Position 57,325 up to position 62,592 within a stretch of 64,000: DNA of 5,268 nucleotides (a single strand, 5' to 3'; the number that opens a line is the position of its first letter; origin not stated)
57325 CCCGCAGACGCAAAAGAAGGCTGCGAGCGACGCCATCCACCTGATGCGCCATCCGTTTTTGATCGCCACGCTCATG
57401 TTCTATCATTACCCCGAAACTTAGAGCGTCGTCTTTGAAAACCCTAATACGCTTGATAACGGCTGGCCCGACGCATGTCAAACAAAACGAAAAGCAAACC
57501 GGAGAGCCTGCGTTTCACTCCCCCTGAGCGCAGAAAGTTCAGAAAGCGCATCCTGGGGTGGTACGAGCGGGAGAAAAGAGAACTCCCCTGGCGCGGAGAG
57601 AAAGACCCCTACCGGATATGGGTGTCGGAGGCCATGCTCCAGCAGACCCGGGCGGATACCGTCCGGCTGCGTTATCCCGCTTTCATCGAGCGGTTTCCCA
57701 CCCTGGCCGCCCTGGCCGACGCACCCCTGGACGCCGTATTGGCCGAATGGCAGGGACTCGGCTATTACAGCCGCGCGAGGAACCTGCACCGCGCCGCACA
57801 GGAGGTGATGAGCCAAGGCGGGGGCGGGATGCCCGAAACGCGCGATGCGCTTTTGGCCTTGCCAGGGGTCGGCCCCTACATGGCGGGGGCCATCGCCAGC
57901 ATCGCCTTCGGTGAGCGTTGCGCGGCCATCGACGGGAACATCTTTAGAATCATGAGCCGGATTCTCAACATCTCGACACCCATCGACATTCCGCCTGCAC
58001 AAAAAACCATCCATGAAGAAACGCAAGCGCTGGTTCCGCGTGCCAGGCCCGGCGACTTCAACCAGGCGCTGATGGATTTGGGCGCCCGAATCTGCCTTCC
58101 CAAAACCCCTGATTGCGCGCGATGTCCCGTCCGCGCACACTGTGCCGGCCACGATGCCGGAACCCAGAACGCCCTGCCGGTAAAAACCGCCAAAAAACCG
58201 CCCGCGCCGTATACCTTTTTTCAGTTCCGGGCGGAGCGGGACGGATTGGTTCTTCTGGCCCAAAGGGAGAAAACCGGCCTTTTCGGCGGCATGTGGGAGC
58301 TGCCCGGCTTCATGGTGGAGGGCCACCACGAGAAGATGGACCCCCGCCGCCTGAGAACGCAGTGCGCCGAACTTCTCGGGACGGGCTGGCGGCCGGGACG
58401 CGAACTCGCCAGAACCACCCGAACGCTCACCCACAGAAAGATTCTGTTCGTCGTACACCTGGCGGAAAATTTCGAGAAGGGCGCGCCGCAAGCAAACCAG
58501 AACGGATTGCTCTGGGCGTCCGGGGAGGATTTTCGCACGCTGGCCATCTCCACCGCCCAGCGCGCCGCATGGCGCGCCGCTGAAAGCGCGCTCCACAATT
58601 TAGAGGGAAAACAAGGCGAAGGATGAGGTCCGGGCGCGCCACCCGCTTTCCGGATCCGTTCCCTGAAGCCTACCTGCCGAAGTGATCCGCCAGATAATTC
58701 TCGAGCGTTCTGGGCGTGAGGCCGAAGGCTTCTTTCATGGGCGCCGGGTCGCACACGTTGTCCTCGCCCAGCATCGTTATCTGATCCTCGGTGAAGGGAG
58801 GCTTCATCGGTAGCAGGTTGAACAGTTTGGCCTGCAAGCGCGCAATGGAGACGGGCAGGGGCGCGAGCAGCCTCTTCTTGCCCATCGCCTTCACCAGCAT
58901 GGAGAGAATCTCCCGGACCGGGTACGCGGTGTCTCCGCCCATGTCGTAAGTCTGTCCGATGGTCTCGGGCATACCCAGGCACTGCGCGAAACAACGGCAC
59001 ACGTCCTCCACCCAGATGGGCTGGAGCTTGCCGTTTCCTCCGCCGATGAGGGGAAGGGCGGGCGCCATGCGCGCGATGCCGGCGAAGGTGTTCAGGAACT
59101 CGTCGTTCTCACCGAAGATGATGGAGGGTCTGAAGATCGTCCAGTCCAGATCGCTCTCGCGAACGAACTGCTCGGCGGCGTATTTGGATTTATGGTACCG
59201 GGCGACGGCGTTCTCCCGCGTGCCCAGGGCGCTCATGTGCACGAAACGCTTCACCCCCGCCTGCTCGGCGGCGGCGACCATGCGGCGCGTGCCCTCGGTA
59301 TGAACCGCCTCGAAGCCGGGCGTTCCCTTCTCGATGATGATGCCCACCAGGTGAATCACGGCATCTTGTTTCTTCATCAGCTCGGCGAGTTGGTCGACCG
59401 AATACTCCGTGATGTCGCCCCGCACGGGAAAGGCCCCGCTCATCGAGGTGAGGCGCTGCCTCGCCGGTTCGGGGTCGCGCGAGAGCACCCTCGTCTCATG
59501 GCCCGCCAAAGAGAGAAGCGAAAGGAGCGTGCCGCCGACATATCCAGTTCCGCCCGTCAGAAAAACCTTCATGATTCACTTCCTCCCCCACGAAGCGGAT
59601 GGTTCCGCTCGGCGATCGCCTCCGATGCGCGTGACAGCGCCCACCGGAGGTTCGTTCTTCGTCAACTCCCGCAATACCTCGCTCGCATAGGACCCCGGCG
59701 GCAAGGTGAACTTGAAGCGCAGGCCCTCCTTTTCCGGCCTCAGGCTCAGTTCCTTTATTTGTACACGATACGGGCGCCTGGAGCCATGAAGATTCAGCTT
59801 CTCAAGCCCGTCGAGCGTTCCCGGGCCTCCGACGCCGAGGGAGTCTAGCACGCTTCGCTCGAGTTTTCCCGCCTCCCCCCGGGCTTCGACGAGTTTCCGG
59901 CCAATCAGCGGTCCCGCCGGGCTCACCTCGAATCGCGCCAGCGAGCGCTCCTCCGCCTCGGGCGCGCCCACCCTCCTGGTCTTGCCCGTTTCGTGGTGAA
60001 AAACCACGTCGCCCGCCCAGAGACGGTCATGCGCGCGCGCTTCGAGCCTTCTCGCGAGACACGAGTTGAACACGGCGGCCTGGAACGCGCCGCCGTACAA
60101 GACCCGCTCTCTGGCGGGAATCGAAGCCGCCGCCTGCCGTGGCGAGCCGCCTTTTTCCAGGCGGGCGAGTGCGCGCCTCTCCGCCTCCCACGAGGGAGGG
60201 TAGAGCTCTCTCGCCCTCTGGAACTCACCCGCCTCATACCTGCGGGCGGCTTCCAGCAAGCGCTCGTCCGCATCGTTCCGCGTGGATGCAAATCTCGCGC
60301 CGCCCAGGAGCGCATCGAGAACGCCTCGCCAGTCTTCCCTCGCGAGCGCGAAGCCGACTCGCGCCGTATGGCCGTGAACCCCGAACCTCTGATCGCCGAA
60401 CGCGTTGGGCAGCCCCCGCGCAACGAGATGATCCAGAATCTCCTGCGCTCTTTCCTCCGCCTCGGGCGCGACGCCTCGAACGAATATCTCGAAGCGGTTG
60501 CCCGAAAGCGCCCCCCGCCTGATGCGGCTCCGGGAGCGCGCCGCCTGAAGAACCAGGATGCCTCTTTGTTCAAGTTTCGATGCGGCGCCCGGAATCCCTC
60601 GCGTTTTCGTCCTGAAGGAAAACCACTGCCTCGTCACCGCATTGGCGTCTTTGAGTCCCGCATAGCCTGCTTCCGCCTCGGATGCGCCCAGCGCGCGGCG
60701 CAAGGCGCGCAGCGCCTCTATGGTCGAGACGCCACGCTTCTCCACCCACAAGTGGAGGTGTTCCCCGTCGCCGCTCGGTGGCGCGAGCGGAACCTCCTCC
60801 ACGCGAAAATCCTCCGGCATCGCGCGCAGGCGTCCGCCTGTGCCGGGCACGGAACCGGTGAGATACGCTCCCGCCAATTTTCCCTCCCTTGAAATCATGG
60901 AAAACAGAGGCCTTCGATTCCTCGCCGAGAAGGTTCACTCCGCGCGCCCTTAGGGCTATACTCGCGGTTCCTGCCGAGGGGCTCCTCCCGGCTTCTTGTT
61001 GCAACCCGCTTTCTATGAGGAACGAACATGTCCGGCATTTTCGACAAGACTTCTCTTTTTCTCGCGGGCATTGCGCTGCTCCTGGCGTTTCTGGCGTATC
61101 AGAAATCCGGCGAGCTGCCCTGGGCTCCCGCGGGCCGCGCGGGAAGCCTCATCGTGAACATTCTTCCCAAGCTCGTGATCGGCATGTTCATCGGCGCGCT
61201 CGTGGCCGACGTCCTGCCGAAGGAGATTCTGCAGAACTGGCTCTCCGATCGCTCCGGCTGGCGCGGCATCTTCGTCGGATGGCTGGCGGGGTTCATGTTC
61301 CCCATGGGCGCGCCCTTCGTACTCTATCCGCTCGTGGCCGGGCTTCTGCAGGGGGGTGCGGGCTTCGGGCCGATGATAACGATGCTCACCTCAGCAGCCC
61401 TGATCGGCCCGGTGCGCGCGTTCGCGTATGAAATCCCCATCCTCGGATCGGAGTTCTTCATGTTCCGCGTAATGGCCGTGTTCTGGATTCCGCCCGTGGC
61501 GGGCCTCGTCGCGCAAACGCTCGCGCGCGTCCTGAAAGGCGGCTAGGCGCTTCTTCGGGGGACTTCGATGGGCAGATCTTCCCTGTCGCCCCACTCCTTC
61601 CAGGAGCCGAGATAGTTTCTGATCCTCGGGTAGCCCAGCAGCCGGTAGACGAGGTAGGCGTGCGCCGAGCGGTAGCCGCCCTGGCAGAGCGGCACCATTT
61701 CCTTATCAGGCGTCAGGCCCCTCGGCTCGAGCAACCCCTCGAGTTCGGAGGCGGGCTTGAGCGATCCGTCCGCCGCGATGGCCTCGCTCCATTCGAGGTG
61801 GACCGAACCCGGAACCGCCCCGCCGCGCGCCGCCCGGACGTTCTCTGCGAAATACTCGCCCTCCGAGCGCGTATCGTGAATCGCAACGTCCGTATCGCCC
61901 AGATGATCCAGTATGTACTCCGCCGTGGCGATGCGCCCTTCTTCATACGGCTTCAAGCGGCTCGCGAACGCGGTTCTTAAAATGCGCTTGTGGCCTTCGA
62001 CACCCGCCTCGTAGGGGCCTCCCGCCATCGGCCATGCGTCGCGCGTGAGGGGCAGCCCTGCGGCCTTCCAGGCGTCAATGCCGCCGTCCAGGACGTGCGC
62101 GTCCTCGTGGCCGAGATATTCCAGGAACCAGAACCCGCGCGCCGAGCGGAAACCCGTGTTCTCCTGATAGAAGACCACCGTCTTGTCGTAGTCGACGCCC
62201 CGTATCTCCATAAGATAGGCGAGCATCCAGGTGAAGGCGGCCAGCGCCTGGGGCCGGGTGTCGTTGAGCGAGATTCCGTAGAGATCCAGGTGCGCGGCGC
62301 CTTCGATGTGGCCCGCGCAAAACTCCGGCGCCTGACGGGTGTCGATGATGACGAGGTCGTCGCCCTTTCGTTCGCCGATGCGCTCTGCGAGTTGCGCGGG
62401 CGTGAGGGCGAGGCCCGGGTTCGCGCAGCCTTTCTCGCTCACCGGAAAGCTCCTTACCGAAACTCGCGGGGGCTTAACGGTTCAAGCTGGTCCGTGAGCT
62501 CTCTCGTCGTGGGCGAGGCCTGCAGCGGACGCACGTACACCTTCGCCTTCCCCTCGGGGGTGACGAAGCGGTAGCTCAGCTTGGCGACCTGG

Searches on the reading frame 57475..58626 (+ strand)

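Call 61: search_protein_families(library=ncbifam, proteins=[window:57475-58626:+], max_evalue=0.00001)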
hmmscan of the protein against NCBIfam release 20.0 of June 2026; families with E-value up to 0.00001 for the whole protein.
window:57475-58626:+ (383 aa): 7 families
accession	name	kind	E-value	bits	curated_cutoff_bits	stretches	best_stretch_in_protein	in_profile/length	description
TIGR01084.1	mutY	equivalog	5.5e-92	308.2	286.5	1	21-282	1-266/277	A/G-specific adenine glycosylase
NF008132.0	PRK10880.1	equivalog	1.8e-67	227.9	427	1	20-284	5-270/351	A/G-specific adenine glycosylase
NF010488.0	PRK13910.1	equivalog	6.6e-36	124.2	471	1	54-234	2-178/290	adenine-specific DNA glycosylase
TIGR01083.1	nth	equivalog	4.4e-20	72.1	211.7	1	25-214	10-192/192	endonuclease III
NF007978.0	PRK10702.1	equivalog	5.5e-11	42.5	405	1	78-223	62-203/211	endonuclease III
NF007834.0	PRK10546.1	equivalog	4.9e-08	32.9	156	1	254-361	12-117/135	pyrimidine (deoxy)nucleoside triphosphate diphosphatase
NF006530.0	PRK08999.1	equivalog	1.5e-06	27.5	245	1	254-367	15-126/315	Nudix family hydrolase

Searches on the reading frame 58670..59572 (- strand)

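Call 61: search_protein_families(library=ncbifam, proteins=[window:58670-59572:-], max_evalue=0.00001)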
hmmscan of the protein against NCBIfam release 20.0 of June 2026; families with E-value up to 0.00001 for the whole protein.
window:58670-59572:- (300 aa): 15 families
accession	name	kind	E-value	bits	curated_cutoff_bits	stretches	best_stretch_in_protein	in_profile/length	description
TIGR03466.1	HpnA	hypoth_equivalog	8e-20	71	367.65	1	1-296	1-316/327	hopanoid-associated sugar epimerase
NF005539.0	PRK07201.1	equivalog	5.5e-17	61.7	549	1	1-244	1-283/657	SDR family oxidoreductase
NF042422.1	oxyalk_red_OleD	equivalog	1.7e-16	60.5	580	1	1-115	1-110/329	2-alkyl-3-oxoalkanoate reductase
NF058621.1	DiazavRedAvaA7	equivalog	1.2e-10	41.5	400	1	1-114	1-113/304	3-diazoavenalumate denitrifying reductase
NF041293.1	G6PDh_Azf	equivalog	3.5e-09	36.5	400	1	2-137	4-133/252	NAD-dependent glucose-6-phosphate dehydrogenase Azf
NF042423.1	oxyalk_red_Shew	equivalog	1.6e-08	34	580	1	2-235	10-262/331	2-alkyl-3-oxoalkanoate reductase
NF050030.1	thlkprotThyD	equivalog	2.4e-08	33.5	400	1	1-139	1-148/305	thylakoid membrane protein ThyD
TIGR01777.1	yfcH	hypoth_equivalog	1.6e-07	31.2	207.35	1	3-144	1-143/292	TIGR01777 family oxidoreductase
TIGR01746.1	Thioester-redct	subfamily_domain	5.4e-07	29.2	213.35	0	3-157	2-201/371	thioester reductase domain-containing protein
TIGR04180.1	EDH_00030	hypoth_equivalog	7.1e-07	28.6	475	0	3-115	1-121/297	NAD-dependent 4,6-dehydratase LegB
NF047837.1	UDPAcbARedWbcJ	equivalog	1.2e-06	27.7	500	0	56-200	34-185/372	UDP-2-acetamido-2,6-beta-L-arabino-hexul-4-ose reductase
TIGR01181.1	dTDP_gluc_dehyt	equivalog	1.7e-06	27.4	365.1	0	4-234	3-265/321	dTDP-glucose 4,6-dehydratase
NF004520.0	PRK05865.1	equivalog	2.1e-06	25.9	1509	1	1-226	1-198/854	sugar epimerase family protein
TIGR01179.1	galE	equivalog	5.5e-06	25.4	262.3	0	2-115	1-121/332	UDP-glucose 4-epimerase GalE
TIGR01214.1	rmlD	equivalog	9.5e-06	24.9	224.05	0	121-211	119-207/285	dTDP-4-dehydrorhamnose reductase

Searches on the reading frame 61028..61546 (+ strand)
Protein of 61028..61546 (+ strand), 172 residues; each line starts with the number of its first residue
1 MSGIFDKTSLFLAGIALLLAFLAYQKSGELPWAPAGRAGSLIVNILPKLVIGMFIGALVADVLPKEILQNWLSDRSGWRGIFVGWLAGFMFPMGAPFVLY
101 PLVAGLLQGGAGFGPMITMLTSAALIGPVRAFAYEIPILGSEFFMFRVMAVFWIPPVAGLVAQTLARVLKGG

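Call 61: search_protein_families(library=ncbifam, proteins=[window:61028-61546:+], max_evalue=0.00001)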
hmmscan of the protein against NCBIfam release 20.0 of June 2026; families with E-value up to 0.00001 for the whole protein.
window:61028-61546:+ (172 aa): 1 family
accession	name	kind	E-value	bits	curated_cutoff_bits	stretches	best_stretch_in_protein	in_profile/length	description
NF040736.1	efflux_SaoE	equivalog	1.8e-06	27.4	325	1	49-166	22-136/352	efflux transporter SaoE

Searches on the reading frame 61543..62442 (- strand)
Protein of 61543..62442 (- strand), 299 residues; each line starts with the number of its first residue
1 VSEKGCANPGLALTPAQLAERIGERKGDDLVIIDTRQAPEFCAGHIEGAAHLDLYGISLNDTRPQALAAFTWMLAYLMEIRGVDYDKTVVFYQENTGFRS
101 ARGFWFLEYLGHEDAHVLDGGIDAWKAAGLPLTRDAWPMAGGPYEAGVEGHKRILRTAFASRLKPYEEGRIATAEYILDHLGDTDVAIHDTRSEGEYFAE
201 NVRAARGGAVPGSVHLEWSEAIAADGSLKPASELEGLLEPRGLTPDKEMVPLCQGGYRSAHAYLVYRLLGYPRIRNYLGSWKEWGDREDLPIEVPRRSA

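Call 61: search_protein_families(library=ncbifam, proteins=[window:61543-62442:-], max_evalue=0.00001)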
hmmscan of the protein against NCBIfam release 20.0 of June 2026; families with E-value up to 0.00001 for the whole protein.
window:61543-62442:- (299 aa): 7 families
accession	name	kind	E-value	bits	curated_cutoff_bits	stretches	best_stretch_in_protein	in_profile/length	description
NF008557.0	PRK11493.1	equivalog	3.1e-29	102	250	1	38-293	39-278/281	3-mercaptopyruvate sulfurtransferase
NF006444.0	PRK08762.1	equivalog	8.4e-14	51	449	0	23-135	23-117/387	molybdopterin-synthase adenylyltransferase MoeB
NF040901.1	SeO3_TeO2_ExtH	equivalog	1.7e-12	47.1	200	1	28-285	67-347/430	selenite/tellurite reduction operon rhodanese-like protein ExtH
NF045694.1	seleno_TsoB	exception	2.3e-09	35.9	805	1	15-136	48-160/572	rhodanese/DsbD fusion-like selenoprotein TsoB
NF041203.1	rhodanese_LYCAU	equivalog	6.9e-07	29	115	0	83-132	73-123/126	rhodanese-related (seleno)protein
NF005902.0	PRK07878.1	equivalog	1.7e-06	27.2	647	0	9-126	285-382/392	adenylyltransferase/sulfurtransferase MoeZ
NF045521.1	rhoda_near_glyco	subfamily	9.5e-06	25.5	145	0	26-128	28-111/144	rhodanese homology domain-containing protein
